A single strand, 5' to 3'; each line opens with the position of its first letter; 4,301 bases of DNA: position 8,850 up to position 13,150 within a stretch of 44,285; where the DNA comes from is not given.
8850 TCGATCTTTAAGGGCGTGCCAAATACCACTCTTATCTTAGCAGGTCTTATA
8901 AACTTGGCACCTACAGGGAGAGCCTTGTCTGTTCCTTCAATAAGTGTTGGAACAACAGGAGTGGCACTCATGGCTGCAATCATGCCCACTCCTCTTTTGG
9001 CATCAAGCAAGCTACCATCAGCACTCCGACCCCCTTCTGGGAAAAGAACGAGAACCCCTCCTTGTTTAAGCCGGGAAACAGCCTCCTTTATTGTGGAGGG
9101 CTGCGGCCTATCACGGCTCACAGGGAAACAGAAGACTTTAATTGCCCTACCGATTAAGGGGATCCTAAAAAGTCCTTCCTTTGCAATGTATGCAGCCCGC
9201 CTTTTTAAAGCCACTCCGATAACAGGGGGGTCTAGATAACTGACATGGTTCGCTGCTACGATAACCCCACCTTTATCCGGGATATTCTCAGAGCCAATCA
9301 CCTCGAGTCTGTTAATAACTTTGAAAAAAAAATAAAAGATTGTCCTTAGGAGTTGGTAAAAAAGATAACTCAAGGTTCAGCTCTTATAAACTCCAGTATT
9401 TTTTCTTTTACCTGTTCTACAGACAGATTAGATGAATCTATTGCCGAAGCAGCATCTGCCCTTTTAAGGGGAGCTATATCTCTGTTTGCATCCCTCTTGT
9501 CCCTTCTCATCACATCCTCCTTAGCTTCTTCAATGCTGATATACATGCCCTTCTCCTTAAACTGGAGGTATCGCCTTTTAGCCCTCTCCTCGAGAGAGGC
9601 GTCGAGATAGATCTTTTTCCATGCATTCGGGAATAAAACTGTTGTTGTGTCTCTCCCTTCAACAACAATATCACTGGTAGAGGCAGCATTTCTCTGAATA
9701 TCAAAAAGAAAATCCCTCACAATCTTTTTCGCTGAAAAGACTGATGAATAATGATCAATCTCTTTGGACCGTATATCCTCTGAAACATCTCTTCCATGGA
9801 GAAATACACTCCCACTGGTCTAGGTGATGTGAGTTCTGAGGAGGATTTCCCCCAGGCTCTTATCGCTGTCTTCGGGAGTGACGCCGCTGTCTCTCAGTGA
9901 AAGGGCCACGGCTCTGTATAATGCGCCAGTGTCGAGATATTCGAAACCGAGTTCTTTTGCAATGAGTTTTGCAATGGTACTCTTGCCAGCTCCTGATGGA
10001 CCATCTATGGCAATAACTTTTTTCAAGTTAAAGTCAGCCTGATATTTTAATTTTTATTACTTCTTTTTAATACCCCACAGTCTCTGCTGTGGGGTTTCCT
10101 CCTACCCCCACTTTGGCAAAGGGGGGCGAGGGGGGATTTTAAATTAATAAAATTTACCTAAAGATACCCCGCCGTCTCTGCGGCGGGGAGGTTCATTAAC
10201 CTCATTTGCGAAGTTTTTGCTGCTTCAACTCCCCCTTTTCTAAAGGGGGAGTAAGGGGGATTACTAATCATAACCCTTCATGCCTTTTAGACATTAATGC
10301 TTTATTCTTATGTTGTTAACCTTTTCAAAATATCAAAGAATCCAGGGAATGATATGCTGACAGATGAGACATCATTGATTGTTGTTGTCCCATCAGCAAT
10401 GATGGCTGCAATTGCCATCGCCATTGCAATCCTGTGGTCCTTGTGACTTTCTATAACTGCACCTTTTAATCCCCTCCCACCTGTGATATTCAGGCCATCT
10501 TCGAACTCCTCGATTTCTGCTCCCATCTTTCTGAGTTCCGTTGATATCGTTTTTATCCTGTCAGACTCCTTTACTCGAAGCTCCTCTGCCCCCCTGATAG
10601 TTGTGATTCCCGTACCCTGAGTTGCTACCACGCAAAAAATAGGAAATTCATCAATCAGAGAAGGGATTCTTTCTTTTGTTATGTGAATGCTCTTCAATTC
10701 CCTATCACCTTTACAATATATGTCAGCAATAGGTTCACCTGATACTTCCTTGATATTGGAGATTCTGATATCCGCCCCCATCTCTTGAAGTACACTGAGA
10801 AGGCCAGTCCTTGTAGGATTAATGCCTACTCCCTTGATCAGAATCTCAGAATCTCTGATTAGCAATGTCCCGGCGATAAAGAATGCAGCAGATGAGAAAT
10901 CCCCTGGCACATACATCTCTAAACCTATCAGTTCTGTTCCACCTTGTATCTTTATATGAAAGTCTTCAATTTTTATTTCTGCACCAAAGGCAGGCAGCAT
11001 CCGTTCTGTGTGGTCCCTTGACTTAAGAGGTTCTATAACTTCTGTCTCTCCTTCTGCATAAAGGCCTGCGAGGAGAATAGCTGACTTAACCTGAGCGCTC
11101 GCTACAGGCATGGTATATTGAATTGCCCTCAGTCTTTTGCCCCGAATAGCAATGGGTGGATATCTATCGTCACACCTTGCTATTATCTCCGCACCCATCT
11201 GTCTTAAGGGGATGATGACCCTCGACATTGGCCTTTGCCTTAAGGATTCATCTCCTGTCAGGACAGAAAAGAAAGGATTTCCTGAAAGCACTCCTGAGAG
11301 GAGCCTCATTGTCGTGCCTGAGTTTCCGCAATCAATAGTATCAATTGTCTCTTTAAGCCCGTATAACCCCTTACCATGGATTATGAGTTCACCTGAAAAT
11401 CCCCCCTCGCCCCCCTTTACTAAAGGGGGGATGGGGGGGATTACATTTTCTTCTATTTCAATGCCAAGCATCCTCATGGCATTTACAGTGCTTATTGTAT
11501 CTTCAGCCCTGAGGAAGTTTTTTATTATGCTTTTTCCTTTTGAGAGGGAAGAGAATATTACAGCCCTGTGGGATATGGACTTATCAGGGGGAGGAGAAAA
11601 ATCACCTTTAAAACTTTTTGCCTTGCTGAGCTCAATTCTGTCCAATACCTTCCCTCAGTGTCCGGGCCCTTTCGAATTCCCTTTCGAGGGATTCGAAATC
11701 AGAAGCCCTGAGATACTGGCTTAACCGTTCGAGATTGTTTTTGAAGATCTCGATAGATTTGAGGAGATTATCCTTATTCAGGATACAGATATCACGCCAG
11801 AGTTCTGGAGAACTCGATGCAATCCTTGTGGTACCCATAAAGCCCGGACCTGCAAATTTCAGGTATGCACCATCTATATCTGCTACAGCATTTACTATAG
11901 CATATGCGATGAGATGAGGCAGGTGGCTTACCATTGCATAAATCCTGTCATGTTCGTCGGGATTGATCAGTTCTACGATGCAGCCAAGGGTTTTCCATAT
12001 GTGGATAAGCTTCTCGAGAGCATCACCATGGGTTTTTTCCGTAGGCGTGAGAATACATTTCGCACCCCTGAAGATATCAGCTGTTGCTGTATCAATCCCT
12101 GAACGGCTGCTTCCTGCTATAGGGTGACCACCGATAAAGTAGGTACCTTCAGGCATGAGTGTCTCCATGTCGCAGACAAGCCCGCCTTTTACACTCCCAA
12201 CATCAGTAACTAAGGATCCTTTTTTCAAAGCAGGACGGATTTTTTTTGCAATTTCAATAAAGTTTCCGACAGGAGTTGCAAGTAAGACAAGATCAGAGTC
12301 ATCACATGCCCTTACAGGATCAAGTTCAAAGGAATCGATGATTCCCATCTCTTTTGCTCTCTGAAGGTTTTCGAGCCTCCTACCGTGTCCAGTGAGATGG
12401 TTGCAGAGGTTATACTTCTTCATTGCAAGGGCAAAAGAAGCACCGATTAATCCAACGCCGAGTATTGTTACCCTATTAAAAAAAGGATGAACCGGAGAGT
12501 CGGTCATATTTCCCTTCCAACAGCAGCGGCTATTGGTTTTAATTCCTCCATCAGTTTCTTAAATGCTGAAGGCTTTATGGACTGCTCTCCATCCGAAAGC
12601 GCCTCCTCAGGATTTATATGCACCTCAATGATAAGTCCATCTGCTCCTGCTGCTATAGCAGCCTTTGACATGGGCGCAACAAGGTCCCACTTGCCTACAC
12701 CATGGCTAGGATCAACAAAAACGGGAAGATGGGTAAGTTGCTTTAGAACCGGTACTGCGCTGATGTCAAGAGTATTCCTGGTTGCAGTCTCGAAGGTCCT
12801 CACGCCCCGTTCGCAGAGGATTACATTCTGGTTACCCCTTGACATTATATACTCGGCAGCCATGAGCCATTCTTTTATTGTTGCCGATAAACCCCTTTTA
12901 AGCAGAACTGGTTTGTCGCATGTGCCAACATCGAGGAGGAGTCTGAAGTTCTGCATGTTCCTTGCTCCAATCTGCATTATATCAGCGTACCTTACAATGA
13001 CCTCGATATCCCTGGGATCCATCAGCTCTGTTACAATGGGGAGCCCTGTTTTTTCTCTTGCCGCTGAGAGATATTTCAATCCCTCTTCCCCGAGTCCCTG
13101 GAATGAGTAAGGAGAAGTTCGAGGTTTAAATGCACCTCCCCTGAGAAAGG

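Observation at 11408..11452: EPSP synthase (aroA) carries an exact 45-nt (15-codon) palindromic-element insertion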

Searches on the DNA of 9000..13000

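Call 63: search_rna_families(source=window, start=9000, end=13000, threshold=evalue, max_evalue=1)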
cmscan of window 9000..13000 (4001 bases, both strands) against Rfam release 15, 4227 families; matches with E-value up to 1: 0.
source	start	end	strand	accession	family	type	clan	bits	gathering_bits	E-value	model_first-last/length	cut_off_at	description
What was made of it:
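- Tried and rejected: No Rfam match in 9000-13000 at E <= 1 (call 63).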
